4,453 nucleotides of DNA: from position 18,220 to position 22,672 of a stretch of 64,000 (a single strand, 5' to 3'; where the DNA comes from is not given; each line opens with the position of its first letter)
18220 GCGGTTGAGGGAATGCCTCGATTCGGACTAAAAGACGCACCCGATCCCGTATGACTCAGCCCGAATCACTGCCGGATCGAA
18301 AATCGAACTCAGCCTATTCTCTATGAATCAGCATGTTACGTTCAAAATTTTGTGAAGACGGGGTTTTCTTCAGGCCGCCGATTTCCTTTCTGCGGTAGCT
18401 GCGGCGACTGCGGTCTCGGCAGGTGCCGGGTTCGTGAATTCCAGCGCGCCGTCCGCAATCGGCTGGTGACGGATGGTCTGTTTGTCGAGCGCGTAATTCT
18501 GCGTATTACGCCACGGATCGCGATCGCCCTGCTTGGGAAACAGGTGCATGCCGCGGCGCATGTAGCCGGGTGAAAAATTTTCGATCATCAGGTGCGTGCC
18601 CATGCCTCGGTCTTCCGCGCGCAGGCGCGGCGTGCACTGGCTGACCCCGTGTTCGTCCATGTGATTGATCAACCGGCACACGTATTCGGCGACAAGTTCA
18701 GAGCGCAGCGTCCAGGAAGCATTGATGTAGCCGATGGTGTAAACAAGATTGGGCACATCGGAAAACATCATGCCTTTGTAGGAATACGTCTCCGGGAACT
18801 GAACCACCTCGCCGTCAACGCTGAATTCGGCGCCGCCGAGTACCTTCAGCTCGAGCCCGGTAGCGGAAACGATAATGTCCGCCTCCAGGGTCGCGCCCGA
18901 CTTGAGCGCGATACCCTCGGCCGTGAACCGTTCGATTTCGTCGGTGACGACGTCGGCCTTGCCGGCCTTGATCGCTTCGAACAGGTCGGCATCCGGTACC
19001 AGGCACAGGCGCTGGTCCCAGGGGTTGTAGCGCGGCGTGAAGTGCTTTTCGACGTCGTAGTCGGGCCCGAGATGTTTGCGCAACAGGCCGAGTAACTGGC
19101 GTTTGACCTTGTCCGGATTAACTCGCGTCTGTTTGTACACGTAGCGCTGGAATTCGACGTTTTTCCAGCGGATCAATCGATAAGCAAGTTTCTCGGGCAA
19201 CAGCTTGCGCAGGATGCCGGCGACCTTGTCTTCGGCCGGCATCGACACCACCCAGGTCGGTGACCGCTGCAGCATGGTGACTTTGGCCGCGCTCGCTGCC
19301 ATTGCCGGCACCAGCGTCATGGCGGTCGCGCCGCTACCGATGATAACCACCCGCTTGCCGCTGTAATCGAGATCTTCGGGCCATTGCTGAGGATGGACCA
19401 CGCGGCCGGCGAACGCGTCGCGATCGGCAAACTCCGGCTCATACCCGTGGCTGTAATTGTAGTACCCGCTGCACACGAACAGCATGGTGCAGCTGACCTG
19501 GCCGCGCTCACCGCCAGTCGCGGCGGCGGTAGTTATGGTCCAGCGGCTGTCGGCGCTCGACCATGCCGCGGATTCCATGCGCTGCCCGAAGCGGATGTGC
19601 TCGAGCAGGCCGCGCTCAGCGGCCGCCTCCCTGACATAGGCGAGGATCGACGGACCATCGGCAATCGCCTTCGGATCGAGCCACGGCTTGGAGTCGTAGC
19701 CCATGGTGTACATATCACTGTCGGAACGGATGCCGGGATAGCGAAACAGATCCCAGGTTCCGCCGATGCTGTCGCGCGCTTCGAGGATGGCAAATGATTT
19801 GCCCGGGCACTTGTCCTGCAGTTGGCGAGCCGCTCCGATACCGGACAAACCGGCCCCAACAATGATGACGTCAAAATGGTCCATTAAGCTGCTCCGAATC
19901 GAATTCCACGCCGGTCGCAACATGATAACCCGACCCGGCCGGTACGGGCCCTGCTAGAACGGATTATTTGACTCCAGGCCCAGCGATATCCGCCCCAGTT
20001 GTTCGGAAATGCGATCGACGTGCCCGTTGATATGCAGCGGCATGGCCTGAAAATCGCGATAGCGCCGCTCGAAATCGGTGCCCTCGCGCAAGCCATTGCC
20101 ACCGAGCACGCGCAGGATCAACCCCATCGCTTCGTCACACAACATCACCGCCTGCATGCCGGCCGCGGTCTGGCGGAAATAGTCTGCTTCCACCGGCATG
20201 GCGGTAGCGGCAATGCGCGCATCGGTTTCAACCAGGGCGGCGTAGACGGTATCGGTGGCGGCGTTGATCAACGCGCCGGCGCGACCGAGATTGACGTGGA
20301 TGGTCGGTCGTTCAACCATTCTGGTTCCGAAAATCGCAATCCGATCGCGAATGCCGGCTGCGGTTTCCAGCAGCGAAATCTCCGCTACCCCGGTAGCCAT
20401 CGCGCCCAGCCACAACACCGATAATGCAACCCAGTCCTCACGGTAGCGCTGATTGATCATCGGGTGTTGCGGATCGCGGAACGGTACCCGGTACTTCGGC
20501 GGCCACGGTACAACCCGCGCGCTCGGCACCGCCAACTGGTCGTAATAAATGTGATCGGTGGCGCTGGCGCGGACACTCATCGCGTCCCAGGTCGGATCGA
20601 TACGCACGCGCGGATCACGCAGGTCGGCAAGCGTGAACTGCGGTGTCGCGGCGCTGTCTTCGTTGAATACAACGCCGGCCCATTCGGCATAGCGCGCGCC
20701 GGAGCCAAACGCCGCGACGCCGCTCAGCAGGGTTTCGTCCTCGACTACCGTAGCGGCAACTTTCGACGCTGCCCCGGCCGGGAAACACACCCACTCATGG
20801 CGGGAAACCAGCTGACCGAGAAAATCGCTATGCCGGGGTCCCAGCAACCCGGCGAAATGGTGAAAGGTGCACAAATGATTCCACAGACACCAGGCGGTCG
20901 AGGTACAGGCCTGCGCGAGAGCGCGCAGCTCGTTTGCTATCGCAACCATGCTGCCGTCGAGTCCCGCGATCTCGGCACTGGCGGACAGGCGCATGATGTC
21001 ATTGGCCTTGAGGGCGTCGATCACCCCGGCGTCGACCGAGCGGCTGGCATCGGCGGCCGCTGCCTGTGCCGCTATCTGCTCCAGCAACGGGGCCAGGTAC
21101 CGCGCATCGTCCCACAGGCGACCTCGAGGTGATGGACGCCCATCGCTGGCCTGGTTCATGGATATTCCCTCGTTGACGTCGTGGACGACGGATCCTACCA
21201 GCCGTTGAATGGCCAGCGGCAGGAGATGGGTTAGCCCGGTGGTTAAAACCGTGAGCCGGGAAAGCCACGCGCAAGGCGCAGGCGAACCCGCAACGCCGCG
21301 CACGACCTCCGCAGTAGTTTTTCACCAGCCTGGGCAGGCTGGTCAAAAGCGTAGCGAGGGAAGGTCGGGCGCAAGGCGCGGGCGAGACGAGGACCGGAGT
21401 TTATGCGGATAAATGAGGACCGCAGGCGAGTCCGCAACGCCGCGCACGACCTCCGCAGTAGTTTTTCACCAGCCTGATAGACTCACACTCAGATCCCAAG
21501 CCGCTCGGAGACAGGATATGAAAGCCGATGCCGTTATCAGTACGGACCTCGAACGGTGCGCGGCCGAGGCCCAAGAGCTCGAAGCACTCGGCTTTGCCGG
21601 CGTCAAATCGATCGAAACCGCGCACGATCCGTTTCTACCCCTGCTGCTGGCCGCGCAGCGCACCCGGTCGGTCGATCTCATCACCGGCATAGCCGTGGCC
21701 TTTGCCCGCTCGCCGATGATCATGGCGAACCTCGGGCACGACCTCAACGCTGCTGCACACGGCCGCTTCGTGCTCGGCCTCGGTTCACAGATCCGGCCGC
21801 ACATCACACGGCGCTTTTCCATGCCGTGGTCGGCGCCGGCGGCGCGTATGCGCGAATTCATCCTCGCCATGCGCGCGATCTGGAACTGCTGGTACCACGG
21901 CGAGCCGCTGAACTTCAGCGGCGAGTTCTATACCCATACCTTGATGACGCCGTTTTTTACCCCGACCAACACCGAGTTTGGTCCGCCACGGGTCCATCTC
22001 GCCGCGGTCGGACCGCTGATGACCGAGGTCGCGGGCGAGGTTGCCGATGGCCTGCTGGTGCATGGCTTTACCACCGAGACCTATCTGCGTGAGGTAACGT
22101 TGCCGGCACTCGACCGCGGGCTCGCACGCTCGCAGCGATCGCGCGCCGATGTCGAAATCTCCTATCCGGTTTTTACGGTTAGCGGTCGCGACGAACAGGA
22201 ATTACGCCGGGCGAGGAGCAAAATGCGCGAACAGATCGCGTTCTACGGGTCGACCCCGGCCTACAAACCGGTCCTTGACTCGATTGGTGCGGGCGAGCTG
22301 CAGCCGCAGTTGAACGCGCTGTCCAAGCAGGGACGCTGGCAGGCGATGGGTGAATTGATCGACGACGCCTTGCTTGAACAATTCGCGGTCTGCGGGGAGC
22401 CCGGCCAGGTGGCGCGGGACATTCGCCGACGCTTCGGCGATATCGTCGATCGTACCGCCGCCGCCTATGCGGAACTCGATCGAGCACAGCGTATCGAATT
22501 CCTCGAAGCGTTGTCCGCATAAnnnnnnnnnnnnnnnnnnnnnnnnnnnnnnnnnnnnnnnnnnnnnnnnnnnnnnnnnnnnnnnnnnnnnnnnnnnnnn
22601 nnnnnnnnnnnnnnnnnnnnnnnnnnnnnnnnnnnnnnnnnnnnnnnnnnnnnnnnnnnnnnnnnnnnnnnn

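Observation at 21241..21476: Second, inverted locus of the same repeat family showing compensatory base changes in the stem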

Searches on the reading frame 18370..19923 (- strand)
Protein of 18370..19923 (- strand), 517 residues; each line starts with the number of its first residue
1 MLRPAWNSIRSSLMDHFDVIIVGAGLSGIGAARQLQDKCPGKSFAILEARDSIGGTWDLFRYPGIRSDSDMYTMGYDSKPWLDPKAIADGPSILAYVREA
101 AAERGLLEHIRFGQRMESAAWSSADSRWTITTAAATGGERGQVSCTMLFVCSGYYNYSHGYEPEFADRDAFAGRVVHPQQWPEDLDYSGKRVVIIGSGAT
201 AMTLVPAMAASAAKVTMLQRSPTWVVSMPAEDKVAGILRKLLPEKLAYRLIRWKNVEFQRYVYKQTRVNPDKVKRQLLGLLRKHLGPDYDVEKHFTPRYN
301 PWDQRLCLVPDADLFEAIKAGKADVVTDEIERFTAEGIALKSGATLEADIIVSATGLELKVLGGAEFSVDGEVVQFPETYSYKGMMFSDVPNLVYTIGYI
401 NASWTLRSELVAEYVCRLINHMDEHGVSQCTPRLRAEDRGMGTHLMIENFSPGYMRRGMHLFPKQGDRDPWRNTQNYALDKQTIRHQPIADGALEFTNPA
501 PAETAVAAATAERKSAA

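Call 24: search_protein_families(library=pfam, proteins=[window:18370-19923:-])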
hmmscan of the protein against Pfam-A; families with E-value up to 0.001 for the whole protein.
window:18370-19923:- (517 aa): 9 families
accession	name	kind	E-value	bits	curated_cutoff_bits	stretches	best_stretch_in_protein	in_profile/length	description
PF00743.25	FMO-like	-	1.8e-15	56.8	22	1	89-229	82-223/532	Flavin-binding monooxygenase-like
PF13450.12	NAD_binding_8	-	2e-10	41.2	21.9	1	21-69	1-47/68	NAD(P)-binding Rossmann-like domain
PF13738.12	Pyr_redox_3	-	1.2e-08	35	30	1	20-226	1-201/305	Pyridine nucleotide-disulphide oxidoreductase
PF01266.30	DAO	-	1.3e-08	35.2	27.9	1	18-56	1-38/353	FAD dependent oxidoreductase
PF07992.20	Pyr_redox_2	-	1.6e-08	34.8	26.1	1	17-240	1-191/291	Pyridine nucleotide-disulphide oxidoreductase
PF01946.23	Thi4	-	6e-08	32.7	26.2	1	17-56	18-56/235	Thi4 family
PF00070.33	Pyr_redox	-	1.7e-05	25.6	22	0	191-225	1-35/82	Pyridine nucleotide-disulphide oxidoreductase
PF13434.12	Lys_Orn_oxgnase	-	4.3e-05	23.3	21.3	1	105-223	107-224/339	L-lysine 6-monooxygenase/L-ornithine 5-monooxygenase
PF01593.30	Amino_oxidase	-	0.00061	19.6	19.8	0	26-103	1-64/443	Flavin containing amine oxidoreductase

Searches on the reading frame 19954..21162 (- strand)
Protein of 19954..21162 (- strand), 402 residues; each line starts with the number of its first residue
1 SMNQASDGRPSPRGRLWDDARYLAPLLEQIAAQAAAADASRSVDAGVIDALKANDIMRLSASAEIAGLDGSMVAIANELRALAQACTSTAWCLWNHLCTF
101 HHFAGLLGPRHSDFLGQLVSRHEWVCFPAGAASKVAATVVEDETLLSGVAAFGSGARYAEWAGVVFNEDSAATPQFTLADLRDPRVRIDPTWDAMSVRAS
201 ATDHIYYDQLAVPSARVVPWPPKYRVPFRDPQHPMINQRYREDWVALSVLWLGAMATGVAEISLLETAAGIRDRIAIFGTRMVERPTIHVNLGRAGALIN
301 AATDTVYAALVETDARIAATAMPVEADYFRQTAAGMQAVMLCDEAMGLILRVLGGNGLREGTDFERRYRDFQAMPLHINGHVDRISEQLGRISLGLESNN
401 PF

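Call 24: search_protein_families(library=pfam, proteins=[window:19954-21162:-])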
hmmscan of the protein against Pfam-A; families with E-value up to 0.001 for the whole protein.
window:19954-21162:- (402 aa): 2 families
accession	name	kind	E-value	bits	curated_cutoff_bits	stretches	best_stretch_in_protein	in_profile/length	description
PF08028.16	Acyl-CoA_dh_2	-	5.3e-15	56.3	22.7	1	250-378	1-130/134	Acyl-CoA dehydrogenase, C-terminal domain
PF00441.29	Acyl-CoA_dh_1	-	8.9e-08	32.8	22.4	1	252-375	18-132/150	Acyl-CoA dehydrogenase, C-terminal domain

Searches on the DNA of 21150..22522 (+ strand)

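Call 10: search_rna_families(source=window, start=21150, end=21550, threshold=evalue, max_evalue=10, show_alignments=3)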
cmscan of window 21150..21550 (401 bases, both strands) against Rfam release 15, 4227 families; matches with E-value up to 10: 4.
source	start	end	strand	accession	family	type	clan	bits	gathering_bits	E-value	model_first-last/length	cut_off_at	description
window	21341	21414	-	RF02228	sX9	Gene; sRNA;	-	17.2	44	0.78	1-76/76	no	Xanthomonas sRNA sX9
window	21230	21292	-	RF03058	sul1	Cis-reg; riboswitch;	-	16.6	36.2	1.1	1-56/56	no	sul1 RNA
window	21306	21363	+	RF04043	mir-2062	Gene; miRNA;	-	14.8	90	3.6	1-72/72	no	mir-2062 microRNA precursor family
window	21294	21384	+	RF02939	COG2908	Cis-reg;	-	12.7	58.7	2.6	1-45/45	no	COG2908 RNA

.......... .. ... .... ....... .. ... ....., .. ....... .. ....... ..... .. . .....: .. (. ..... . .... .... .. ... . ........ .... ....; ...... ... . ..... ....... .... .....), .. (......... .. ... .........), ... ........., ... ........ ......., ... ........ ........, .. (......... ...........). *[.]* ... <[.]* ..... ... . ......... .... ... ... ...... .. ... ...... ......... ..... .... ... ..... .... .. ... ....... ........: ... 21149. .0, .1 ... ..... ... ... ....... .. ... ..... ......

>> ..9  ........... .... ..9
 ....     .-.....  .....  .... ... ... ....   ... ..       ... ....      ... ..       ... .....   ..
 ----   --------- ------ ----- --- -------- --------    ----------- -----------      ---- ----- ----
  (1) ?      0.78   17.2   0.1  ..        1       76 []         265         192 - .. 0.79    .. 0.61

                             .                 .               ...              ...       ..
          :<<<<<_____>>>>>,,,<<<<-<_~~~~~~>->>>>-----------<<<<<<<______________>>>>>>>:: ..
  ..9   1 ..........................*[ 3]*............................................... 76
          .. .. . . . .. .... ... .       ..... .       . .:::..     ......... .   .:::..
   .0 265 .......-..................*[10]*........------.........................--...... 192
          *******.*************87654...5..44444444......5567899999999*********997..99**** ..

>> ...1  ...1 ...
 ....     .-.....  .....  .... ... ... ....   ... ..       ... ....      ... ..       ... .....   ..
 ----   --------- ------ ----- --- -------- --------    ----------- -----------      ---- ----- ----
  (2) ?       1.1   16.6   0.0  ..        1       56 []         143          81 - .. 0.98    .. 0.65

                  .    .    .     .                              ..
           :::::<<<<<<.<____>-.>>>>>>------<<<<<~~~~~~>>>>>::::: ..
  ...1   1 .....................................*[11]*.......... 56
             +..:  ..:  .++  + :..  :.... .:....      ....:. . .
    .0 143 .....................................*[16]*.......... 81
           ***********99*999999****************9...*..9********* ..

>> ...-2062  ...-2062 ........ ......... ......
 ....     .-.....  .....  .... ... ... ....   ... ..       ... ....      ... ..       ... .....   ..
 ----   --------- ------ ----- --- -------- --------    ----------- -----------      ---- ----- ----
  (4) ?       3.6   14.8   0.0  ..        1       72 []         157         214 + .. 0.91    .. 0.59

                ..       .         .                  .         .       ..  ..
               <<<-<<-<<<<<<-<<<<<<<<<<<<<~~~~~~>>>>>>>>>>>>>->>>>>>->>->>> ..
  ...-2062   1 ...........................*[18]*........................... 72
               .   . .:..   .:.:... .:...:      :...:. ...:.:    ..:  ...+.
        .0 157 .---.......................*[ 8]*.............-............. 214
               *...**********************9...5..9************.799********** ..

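Call 82: search_rna_families(sources=[L002, L004, L005, L006, L007, L008, L009, L011, L013, L014, L015, L016, L020, L022, L027], threshold=gathering)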
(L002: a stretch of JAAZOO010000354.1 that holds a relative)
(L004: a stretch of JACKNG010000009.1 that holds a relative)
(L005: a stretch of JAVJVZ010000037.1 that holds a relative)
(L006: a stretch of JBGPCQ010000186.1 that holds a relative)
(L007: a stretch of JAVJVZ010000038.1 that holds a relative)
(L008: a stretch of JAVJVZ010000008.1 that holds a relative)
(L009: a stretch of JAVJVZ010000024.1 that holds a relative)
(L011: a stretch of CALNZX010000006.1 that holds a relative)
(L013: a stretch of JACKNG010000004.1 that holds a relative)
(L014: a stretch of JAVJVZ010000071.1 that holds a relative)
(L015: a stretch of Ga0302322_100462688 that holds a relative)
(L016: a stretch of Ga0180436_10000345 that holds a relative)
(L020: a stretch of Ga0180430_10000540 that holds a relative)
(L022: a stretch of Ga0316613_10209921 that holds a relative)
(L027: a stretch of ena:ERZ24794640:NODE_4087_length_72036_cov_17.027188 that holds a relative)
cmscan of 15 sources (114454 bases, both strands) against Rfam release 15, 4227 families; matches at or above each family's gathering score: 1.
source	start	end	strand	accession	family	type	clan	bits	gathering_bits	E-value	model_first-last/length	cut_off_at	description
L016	1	98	-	RF00059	TPP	Cis-reg; riboswitch;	-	71.6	54.3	7.2e-12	1-100/105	3'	TPP riboswitch aptamer (THI element)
